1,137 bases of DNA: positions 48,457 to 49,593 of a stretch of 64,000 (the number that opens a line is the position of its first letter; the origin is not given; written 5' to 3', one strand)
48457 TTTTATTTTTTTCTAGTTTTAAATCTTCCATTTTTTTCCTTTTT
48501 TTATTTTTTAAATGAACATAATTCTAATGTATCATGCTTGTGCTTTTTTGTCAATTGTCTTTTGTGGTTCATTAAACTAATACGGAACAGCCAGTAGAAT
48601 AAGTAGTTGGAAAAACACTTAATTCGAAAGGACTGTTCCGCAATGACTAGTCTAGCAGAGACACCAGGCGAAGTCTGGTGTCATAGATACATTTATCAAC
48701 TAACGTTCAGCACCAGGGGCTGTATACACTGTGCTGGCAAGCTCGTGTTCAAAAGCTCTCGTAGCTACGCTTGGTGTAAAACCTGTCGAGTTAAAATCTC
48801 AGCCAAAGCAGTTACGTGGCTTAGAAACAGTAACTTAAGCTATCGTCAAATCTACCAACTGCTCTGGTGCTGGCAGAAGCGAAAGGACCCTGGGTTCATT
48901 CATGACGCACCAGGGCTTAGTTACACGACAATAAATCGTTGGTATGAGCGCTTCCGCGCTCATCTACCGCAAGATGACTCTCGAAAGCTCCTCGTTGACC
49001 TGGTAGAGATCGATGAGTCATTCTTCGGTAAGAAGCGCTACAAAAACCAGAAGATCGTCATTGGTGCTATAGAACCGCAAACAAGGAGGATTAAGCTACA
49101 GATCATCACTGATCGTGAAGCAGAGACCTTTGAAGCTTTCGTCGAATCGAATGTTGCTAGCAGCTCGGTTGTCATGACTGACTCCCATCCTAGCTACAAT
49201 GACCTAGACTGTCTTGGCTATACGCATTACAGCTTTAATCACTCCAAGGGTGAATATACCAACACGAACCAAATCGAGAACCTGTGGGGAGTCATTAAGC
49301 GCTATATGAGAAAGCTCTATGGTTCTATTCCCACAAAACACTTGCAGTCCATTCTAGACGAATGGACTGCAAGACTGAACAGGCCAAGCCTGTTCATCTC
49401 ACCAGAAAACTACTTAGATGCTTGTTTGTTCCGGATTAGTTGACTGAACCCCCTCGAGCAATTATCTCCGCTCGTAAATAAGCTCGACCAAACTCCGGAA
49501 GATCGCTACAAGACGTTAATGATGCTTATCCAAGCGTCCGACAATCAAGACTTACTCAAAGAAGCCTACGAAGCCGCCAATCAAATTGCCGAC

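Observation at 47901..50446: IS1595 element sits exactly at the junction of a segmental duplication with conserved flanks and different cargo genes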

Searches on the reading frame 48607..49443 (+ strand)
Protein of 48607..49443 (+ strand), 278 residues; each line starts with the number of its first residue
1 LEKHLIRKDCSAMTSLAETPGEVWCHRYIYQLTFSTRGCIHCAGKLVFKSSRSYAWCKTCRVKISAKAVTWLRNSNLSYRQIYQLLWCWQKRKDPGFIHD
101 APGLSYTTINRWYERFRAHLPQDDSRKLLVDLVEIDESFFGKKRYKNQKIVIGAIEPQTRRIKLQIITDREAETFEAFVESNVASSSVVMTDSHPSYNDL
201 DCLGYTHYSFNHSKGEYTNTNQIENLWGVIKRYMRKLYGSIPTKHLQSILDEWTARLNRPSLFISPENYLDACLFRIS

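Call 11: search_protein_families(library=pfam, proteins=[window:48607-49443:+], max_evalue=0.1)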
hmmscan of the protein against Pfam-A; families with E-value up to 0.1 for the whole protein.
window:48607-49443:+ (278 aa): 3 families
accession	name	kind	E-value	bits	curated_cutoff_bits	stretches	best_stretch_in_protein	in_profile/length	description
PF12762.13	DDE_Tnp_IS1595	-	1.2e-20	74.5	27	1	131-258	4-153/153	ISXO2-like transposase domain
PF13610.12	DDE_Tnp_IS240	-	0.015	15.8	27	1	150-249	19-125/139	DDE domain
PF13358.12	DDE_3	-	0.054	13.8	28.6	0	220-236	119-135/146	DDE superfamily endonuclease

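Call 12: search_protein_families(library=ncbifam, proteins=[window:48607-49443:+], max_evalue=0.1)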
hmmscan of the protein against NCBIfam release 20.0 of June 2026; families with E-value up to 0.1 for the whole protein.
window:48607-49443:+ (278 aa): 4 families
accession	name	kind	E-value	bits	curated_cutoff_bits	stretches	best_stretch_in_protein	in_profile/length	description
NF033547.1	transpos_IS1595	equivalog_domain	2.4e-31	109.3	75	1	98-259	28-214/215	IS1595 family transposase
NF033558.1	transpos_IS1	equivalog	2.8e-06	27.4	100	1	57-236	24-195/199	IS1 family transposase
NF033587.1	transpos_IS6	equivalog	9.3e-05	22.2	125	1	64-241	10-178/202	IS6 family transposase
NF033545.0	transpos_IS630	equivalog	0.0023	17.4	100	0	220-257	262-298/299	IS630 family transposase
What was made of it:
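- Checked: The transposase (48643-49443) hits PF12762 (1e-20) and NF033547 (2e-31) (calls 11, 12).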

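Call 22: find_homologous_proteins(query=window:48643-49443:+)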
Query window:48643-49443:+ (266 aa): 100 proteins with E <= 0.001 among 231 candidates.
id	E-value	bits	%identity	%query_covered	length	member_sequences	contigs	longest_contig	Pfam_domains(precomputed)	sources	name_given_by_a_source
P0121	4.0e-183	625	100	100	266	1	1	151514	PF12762.14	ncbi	-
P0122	1.6e-146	505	80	100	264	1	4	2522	PF12762.14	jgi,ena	-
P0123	1.0e-143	496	79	100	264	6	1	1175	PF12762.14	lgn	-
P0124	4.5e-143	493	79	100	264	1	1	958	PF12762.14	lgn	-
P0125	2.8e-141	488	79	100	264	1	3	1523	PF12762.14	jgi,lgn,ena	-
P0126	2.5e-139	481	75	100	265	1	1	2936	PF12762.14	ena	-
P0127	2.5e-137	475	78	94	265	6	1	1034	PF12762.14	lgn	-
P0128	2.1e-136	472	75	100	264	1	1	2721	PF12762.14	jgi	-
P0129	3.6e-129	448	73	100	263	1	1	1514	PF12762.14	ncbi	-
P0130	3.3e-123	428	68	100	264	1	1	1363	PF12762.14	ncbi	-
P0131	2.5e-118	412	70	100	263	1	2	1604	PF12762.14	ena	-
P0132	4.6e-117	408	79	83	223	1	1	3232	PF12762.14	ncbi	-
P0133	1.1e-96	341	55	98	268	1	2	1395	PF12762.14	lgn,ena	-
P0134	2.9e-96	340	55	98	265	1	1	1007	PF12762.14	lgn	-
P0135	1.4e-90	321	76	68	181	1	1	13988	PF12762.14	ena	-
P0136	4.7e-89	316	54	98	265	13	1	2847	PF12762.14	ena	-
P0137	6.0e-89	316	52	98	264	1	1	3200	PF12762.14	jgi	jgi:ISXO2-like transposase domain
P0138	6.9e-89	316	81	64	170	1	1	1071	PF12762.14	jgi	jgi:transposase-like protein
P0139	1.4e-88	315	55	98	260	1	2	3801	PF12762.14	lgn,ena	-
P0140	9.1e-87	309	52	98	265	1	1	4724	PF12762.14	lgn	-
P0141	2.9e-86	307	53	100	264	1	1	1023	PF12762.14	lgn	-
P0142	6.5e-86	306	54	98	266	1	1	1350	PF12762.14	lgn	-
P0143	3.7e-85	304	52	98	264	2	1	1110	PF12762.14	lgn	-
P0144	3.9e-85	303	53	98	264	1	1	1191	PF12762.14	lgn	-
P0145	5.9e-85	303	52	98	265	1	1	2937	PF12762.14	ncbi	-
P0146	1.0e-84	302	53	98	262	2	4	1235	PF12762.14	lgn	-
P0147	1.2e-84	302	53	97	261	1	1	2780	PF12762.14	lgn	-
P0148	6.3e-83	296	50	98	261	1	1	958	PF12762.14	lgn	-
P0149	1.0e-82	296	50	98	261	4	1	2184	PF12762.14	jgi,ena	-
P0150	7.4e-82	293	50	97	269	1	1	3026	PF12762.14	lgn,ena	-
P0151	1.4e-81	292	50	98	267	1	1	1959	PF12762.14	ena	-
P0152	3.2e-81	291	51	98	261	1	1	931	PF12762.14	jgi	-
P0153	1.0e-80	289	50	98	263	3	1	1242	PF12762.14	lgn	-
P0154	1.1e-79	286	49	98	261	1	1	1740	PF12762.14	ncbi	-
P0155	2.9e-79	284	48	98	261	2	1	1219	PF12762.14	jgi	-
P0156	4.5e-79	284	51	98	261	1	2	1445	PF12762.14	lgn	-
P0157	6.3e-78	280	48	98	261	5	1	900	PF12762.14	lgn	-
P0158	1.3e-77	279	48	98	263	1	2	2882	PF12762.14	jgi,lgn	-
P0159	1.7e-77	278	50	97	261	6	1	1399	PF12762.14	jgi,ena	-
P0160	2.3e-77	278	84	55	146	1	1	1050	PF12762.14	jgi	jgi:transposase-like protein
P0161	3.1e-77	278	49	98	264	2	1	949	PF12762.14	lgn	-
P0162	7.8e-77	276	48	98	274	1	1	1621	PF12762.14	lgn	-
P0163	1.1e-76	276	48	97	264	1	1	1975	PF12762.14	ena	-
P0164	1.2e-76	276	48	100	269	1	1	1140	PF12762.14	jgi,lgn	jgi:hypothetical protein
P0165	1.6e-76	275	50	98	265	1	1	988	PF12762.14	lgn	-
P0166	3.5e-76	274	49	98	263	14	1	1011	PF12762.14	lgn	-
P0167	1.6e-75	272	83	55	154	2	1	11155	PF12762.14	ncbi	-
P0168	1.7e-75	272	50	97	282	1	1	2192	PF12762.14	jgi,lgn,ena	-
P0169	2.9e-75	271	47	98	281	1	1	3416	PF12762.14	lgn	-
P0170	4.9e-75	270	47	98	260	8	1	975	PF12762.14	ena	-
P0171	3.3e-74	268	50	97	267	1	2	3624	PF12762.14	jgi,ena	-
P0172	4.2e-73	264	48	97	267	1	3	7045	PF12762.14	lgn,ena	-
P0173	5.1e-73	264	47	98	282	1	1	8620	PF12762.14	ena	-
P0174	7.1e-73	263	69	62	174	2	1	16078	PF12762.14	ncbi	ncbi:hypothetical protein CR970_04300, partial [Candidatus Saccharibacteria bacterium]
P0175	5.6e-71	257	48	98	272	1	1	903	PF12762.14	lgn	-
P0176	1.2e-70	256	48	100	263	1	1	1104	PF12762.14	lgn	-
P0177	7.0e-70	253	49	90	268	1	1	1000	PF12762.14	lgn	-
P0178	7.1e-70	253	49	90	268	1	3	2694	PF12762.14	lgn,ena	-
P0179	8.3e-70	253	49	90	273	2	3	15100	PF12762.14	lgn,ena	-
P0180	1.1e-69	253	53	83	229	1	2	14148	PF12762.14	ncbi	-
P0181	2.9e-68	248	46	98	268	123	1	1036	PF12762.14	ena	-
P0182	2.5e-67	245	48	89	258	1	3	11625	PF12762.14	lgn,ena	-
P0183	3.6e-67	245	50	84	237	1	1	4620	PF12762.14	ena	-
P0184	1.3e-66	243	45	98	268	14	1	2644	PF12762.14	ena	-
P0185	1.3e-66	243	44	98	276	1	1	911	PF12762.14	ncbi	-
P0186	2.8e-66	242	47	89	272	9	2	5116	PF12762.14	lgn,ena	-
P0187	5.3e-66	241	43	97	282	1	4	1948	PF12762.14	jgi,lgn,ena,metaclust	metaclust:\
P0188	1.2e-65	240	49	90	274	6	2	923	PF12762.14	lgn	-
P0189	1.8e-64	236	44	99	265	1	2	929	PF12762.14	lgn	-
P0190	9.4e-64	233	43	98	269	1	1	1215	PF12762.14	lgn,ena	-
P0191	1.4e-63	233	46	90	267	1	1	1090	PF12762.14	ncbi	-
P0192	1.3e-62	230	44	100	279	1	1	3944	PF13384.13,PF12762.14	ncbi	-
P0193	1.9e-62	229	47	82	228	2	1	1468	PF12762.14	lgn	-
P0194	3.5e-62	228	52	73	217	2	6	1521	PF12762.14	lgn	-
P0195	5.1e-61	224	44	98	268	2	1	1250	PF12762.14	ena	-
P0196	6.9e-61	224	53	74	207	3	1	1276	PF12762.14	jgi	jgi:hypothetical protein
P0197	2.7e-60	222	44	98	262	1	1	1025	PF12762.14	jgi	-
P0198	1.3e-59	220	50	83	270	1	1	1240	PF12762.14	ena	-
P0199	2.3e-59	219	39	98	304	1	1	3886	PF12762.14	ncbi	-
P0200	2.5e-59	219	46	98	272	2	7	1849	PF12762.14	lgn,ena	-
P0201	1.3e-58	216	49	76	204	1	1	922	PF12762.14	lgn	-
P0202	2.3e-56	209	40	98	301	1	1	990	PF12762.14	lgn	-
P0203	1.7e-55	206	47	88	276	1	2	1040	PF12762.14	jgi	-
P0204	1.8e-54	203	39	98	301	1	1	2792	PF12762.14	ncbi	-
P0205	6.5e-54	201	51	71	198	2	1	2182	PF12762.14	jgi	jgi:transposase-like protein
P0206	1.9e-53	200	48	73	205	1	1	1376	PF12762.14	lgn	-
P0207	2.8e-51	192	50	69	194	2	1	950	PF12762.14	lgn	-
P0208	9.9e-30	122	49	53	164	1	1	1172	PF12762.14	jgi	jgi:hypothetical protein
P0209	9.4e-15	73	28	86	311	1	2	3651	PF12762.14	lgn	-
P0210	1.6e-12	65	35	65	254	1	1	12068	PF12762.14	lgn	-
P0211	1.6e-11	62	30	89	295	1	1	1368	PF12760.13,PF12762.14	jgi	-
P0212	6.9e-11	60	28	94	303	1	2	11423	PF12760.13,PF12762.14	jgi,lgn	jgi:transposase-like protein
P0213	7.9e-11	60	30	83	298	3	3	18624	PF12760.13,PF12762.14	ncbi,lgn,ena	-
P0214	3.5e-10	58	30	76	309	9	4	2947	PF12760.13,PF12762.14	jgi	jgi:transposase-like protein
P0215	2.2e-7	49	28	83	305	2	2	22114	PF12760.13,PF12762.14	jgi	jgi:transposase-like protein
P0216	4.1e-7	48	26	76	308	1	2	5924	PF12762.14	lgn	-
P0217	1.7e-6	46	24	83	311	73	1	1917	PF12762.14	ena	-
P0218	2.8e-6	45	26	89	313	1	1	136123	PF12760.13,PF12762.14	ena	-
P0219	5.0e-5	41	24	76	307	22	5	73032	PF12762.14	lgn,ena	-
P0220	6.7e-5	40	25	59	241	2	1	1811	PF12762.14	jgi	jgi:transposase-like protein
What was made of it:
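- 48566..49450 (+): IS1595-family insertion sequence, 885 bp. IRL is 48566-48590 and IRR is 49426-49450 (21/25). Transposase is 48643-49443 (266 aa, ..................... motif, CxxC...CxxC zinc ribbon). There is no target-site duplication. The nearest transposase is 80% identical (call 22).
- On Pseudo-compound transposon / translocatable unit: The identical transposase is on a single contig (call 22).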

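Call 23: find_encoding_contigs(protein=P0122, flank=2000, max_places=6)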
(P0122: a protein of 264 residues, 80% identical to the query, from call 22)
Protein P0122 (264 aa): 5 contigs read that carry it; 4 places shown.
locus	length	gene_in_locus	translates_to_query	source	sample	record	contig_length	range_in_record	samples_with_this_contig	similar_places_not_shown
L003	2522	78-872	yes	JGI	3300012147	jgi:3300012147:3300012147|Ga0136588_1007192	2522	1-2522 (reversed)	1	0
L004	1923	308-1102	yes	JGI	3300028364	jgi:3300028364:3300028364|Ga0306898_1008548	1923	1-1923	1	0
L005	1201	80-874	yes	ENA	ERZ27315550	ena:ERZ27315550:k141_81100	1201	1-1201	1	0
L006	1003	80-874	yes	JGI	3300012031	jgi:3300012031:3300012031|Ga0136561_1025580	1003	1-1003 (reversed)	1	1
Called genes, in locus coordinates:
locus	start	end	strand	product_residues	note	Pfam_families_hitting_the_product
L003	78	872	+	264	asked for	PF12762:DDE_Tnp_IS1595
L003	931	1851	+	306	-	-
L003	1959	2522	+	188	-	?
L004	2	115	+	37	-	?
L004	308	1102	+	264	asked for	PF12762:DDE_Tnp_IS1595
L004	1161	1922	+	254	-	?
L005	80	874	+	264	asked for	PF12762:DDE_Tnp_IS1595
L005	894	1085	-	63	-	-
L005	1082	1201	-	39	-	?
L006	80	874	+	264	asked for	PF12762:DDE_Tnp_IS1595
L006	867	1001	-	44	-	?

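Call 24: find_encoding_contigs(protein=P0126, flank=2000, max_places=4)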
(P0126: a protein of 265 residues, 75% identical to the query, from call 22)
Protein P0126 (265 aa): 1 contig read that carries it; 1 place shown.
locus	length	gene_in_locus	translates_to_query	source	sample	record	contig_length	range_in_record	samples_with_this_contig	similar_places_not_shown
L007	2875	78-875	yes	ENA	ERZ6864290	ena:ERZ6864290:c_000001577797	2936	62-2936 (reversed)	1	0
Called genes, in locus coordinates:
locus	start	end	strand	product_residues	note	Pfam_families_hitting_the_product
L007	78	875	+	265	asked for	PF12762:DDE_Tnp_IS1595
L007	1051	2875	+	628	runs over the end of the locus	?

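Call 25: find_encoding_contigs(protein=P0128, flank=2000, max_places=4)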
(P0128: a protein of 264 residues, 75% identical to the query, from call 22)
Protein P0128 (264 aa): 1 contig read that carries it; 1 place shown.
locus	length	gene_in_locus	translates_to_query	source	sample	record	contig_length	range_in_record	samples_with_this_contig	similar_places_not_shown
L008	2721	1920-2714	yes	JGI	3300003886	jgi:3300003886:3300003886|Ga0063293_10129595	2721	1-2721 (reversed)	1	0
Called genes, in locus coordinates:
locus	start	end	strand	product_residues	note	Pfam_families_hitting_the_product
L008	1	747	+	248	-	?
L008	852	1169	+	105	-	PF01741:MscL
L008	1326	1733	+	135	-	PF01641:SelR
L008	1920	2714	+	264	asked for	PF12762:DDE_Tnp_IS1595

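Call 43: find_encoding_contigs(protein=P0125, flank=1500, max_places=6)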
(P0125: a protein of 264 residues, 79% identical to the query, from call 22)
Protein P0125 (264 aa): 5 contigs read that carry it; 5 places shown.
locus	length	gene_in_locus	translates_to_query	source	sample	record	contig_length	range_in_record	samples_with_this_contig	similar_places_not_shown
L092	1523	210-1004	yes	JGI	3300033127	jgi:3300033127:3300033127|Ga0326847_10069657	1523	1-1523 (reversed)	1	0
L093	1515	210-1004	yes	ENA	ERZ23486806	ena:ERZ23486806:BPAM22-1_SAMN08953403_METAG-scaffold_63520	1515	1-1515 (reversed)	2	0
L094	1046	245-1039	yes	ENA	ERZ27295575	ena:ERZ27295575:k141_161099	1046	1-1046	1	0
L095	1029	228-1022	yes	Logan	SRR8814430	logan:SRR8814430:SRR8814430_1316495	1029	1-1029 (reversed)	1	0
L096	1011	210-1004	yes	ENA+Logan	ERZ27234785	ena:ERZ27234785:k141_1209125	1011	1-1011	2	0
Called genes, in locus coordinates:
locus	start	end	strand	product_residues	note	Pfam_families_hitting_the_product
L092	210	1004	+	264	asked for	PF12762:DDE_Tnp_IS1595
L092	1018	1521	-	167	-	?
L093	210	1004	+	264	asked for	PF12762:DDE_Tnp_IS1595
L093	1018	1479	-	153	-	PF02544:Steroid_dh, PF06966:DUF1295, PF04191:PEMT, PF04140:ICMT (weak)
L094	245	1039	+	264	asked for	PF12762:DDE_Tnp_IS1595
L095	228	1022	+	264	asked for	PF12762:DDE_Tnp_IS1595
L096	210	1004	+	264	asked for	PF12762:DDE_Tnp_IS1595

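Call 44: find_encoding_contigs(protein=P0131, flank=1500, max_places=6)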
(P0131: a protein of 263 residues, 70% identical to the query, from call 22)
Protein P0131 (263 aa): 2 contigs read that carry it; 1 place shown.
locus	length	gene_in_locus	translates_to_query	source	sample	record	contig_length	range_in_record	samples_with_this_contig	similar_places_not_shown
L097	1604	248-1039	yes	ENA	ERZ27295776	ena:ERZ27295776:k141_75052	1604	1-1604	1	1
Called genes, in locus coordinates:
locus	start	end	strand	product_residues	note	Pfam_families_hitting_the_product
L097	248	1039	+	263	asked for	PF12762:DDE_Tnp_IS1595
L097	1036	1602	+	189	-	?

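Call 73: find_encoding_contigs(protein=P0179, flank=1500, max_places=5)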
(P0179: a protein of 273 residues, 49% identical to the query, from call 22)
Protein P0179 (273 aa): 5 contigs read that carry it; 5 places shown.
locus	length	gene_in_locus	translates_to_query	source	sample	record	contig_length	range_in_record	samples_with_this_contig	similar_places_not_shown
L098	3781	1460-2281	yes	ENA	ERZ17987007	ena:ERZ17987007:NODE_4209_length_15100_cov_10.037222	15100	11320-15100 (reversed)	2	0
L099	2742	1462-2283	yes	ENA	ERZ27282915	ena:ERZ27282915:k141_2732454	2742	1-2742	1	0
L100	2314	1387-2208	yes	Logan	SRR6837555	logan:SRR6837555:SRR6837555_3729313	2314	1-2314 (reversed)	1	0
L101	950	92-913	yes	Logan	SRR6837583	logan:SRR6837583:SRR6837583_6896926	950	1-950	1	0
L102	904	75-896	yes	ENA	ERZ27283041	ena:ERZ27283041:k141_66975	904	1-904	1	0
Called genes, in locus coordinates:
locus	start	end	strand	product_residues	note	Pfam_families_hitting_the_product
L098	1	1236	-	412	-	?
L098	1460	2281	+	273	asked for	PF12762:DDE_Tnp_IS1595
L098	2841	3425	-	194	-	-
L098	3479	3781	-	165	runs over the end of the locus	PF04307:YdjM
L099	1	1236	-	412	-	?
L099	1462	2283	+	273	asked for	PF12762:DDE_Tnp_IS1595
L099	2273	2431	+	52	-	-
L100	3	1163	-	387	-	?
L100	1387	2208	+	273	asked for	PF12762:DDE_Tnp_IS1595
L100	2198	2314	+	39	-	?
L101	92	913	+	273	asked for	PF12762:DDE_Tnp_IS1595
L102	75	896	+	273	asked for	PF12762:DDE_Tnp_IS1595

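Call 74: find_encoding_contigs(protein=P0173, flank=1500, max_places=5)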
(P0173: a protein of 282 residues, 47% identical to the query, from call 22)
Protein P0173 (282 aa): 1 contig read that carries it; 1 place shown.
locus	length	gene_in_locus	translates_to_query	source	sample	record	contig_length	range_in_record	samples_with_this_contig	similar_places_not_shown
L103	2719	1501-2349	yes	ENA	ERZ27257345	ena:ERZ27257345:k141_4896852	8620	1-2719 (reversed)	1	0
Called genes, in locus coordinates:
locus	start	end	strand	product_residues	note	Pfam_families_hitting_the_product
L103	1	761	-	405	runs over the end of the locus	PF08245:Mur_ligase_M, PF08353:MurT_C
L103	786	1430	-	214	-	-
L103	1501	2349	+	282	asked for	PF12762:DDE_Tnp_IS1595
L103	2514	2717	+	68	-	?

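Call 82: find_encoding_contigs(protein=P0121, flank=3000, max_places=5)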
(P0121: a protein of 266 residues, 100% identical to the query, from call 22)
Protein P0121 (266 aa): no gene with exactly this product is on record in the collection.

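Call 83: search_dna_similar(query=window:48643-49443:+, collection=plasmids, mode=protein, max_rows=8)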
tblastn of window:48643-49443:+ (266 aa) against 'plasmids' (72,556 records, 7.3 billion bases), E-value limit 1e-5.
Records with a match: 126; places in all: 149; records where one place covers at least 80% of the query: 16.
Best place of each record, by identity: <60% 126.
By first word of the organism name: Pseudosulfitobacter 30; Acinetobacter 29; Ralstonia 18; Providencia 6; Morganella 5; Escherichia 5; Entomospira 2; Methylocella 2; Bacteroides 2; Sulfitobacter 2; and 22 more.
By predicted mobility (MOB-suite, as given by PLSDB): non-mobilizable 68; mobilizable 37; conjugative 21.
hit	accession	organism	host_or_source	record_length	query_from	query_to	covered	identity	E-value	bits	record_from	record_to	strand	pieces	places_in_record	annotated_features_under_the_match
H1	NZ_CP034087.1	Methylocystis rosea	cell culture,groundwater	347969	27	262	89%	29.1%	8e-19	93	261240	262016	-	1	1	IS1595 family transposase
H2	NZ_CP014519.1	Sinomonas atrocyanea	cell culture,contaminant from air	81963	13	247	88%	26.7%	2e-7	59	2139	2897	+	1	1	none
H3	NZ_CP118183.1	Entomospira culicis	Culex pipiens,cell culture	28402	4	246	91%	25.7%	4e-15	82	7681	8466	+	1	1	IS1595 family transposase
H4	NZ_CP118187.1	Entomospira culicis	Culex pipiens,cell culture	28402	4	246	91%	25.7%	4e-15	82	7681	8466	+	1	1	IS1595 family transposase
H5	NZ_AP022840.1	Legionella antarctica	-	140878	27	247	83%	27.8%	4e-13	76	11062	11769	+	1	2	IS1595 family transposase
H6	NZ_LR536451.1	Methylocella tundrae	-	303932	10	247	89%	25.6%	1e-8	63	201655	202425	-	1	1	IS1595 family transposase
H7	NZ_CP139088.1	Methylocella tundrae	Single cell,tundra wetland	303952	10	247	89%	25.6%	1e-8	63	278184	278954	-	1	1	IS1595 family transposase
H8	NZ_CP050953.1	Rhodococcus sp. DMU1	cell culture,activated sludge in our lab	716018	27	247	83%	26.8%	4e-10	67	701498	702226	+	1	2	IS1595 family transposase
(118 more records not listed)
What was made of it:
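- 48566..49450 (+): The nearest annotated plasmid copies are at most 29% identical and are named IS1595 family (call 83).
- Closest known: IS1595-family insertion sequences. Different: The nearest transposase is 80% identical (call 22), and annotated plasmid copies are at most 29% identical (call 83).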
